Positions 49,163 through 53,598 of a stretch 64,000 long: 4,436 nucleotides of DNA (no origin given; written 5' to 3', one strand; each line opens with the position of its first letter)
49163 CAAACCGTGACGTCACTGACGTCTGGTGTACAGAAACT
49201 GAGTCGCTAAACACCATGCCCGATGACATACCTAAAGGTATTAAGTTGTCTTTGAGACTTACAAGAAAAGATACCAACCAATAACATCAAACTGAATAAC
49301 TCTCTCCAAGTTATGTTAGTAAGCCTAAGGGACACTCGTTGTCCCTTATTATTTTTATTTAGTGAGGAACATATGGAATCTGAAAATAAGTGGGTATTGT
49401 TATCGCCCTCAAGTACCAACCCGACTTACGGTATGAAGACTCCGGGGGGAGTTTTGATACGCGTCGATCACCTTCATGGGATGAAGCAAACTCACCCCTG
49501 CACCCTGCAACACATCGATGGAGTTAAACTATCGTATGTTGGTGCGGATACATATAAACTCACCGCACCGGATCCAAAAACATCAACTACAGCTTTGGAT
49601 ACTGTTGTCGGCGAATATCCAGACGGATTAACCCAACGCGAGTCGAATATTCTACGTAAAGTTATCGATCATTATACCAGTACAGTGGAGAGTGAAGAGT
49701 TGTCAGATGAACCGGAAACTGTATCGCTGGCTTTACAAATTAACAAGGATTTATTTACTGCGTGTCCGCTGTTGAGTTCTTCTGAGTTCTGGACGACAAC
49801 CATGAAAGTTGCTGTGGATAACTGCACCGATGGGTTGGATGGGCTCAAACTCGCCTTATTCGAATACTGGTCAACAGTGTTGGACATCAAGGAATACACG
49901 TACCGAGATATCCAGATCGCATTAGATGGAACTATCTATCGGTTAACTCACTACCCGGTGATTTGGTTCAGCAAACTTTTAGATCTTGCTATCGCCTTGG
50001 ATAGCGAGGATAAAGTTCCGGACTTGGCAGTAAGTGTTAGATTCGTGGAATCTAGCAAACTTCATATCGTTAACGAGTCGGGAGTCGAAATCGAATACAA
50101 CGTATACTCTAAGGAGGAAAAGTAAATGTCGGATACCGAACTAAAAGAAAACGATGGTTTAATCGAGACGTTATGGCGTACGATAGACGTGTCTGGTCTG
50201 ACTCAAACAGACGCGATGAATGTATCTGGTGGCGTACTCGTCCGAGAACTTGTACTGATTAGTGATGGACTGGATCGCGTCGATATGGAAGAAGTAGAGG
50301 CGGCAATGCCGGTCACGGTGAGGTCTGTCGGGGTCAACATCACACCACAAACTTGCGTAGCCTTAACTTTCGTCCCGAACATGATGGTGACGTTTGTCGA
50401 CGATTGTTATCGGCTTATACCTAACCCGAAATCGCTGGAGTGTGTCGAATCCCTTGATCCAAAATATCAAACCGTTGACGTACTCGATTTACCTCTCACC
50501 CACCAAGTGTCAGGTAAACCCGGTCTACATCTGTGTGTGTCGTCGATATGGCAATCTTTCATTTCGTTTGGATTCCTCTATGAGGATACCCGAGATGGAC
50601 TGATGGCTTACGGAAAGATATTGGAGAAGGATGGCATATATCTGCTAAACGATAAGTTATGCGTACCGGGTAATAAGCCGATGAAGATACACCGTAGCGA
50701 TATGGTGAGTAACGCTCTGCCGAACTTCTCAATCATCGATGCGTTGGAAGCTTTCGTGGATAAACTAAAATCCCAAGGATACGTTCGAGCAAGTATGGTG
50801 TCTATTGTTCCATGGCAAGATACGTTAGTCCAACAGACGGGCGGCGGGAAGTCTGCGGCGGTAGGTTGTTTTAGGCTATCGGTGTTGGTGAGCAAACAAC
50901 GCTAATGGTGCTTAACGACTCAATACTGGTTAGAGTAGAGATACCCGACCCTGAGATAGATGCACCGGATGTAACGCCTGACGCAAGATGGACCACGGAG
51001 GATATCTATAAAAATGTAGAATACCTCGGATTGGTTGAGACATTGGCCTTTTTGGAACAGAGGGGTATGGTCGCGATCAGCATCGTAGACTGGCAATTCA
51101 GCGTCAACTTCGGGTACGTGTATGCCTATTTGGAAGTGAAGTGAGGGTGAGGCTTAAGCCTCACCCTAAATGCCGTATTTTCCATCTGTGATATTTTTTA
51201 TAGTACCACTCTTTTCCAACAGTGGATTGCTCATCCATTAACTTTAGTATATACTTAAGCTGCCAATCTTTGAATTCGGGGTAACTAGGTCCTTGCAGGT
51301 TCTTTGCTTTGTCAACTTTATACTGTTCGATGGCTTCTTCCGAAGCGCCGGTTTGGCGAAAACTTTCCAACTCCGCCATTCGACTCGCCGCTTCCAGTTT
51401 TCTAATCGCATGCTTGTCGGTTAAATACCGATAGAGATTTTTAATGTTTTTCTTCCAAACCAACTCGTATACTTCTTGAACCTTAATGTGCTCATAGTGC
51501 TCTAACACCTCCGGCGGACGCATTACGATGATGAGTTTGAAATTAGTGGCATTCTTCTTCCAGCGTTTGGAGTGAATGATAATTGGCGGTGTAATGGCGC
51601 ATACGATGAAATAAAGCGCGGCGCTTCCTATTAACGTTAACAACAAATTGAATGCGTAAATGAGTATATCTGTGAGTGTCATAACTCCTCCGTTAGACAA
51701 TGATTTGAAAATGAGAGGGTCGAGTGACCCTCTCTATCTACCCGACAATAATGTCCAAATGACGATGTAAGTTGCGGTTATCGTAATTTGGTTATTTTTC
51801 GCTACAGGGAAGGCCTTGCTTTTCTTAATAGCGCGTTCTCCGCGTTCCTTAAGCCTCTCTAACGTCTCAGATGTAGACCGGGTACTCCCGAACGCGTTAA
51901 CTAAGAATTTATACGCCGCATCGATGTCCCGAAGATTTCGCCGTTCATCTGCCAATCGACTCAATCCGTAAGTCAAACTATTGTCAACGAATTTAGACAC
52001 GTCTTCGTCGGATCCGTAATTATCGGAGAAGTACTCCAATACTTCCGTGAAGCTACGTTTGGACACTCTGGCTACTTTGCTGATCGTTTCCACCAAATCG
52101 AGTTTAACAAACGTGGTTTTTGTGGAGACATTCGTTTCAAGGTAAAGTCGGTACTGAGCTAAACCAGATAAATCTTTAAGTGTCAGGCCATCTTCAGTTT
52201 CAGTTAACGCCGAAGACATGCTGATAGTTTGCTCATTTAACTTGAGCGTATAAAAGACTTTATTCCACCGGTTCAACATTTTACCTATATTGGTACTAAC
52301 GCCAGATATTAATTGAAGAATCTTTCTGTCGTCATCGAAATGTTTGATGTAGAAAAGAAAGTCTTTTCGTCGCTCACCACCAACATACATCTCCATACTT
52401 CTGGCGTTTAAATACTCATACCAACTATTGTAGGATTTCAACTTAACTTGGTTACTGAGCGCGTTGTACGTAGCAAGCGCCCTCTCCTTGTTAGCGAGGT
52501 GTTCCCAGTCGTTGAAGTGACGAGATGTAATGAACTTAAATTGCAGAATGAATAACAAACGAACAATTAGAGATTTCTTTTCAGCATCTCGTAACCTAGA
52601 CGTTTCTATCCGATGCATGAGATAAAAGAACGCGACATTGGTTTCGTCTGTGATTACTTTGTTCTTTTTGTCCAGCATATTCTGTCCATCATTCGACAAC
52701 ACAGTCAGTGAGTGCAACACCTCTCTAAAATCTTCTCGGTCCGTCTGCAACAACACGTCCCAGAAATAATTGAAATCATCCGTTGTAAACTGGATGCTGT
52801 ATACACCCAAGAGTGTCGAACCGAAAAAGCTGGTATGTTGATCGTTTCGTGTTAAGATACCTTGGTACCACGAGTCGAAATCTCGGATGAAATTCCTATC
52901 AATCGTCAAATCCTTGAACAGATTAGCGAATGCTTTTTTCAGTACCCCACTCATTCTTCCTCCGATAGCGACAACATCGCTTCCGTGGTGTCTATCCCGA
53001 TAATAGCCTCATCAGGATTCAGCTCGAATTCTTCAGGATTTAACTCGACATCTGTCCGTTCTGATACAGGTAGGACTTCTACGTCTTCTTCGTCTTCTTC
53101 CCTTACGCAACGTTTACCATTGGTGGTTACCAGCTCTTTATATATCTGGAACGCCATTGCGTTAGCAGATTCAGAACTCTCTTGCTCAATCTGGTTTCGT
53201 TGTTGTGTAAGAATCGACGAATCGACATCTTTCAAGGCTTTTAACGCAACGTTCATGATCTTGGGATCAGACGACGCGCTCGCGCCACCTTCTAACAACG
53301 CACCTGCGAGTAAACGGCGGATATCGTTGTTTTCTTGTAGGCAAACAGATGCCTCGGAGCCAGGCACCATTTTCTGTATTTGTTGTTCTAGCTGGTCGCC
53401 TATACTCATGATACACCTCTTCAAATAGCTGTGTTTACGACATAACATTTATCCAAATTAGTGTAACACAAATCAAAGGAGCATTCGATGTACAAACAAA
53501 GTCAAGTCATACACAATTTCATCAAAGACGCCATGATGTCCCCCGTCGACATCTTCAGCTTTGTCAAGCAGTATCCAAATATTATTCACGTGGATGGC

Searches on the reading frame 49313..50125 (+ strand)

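Call 52: search_protein_families(library=phrogs, proteins=[window:49313-50125:+], max_evalue=0.01)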
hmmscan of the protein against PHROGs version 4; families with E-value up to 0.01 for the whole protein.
window:49313-50125:+ (270 aa): 1 family
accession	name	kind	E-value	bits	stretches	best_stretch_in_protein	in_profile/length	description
phrog_10828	-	unknown function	0.00017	22.6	1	26-72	1-44/59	-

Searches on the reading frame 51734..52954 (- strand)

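Call 11: search_protein_families(library=phrogs, proteins=[window:51734-52954:-], max_evalue=0.001)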
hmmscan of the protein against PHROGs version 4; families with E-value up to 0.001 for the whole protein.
window:51734-52954:- (406 aa): 1 family
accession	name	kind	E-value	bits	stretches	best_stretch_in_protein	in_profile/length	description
phrog_2921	-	unknown function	1e-74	253.1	1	3-392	12-391/413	-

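Call 12: search_protein_families(library=pfam, proteins=[window:51734-52954:-], max_evalue=0.001)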
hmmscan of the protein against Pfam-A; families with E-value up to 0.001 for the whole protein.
window:51734-52954:- (406 aa): 0 families

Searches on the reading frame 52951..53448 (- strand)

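Call 52: search_protein_families(library=phrogs, proteins=[window:52951-53448:-], max_evalue=0.01)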
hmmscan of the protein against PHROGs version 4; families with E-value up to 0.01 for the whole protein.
window:52951-53448:- (165 aa): 2 families
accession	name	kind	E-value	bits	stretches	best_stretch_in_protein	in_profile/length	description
phrog_5894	-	unknown function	2.7e-07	31.8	1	37-121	26-109/166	-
phrog_11042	-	unknown function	3.4e-06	28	1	58-104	41-90/152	-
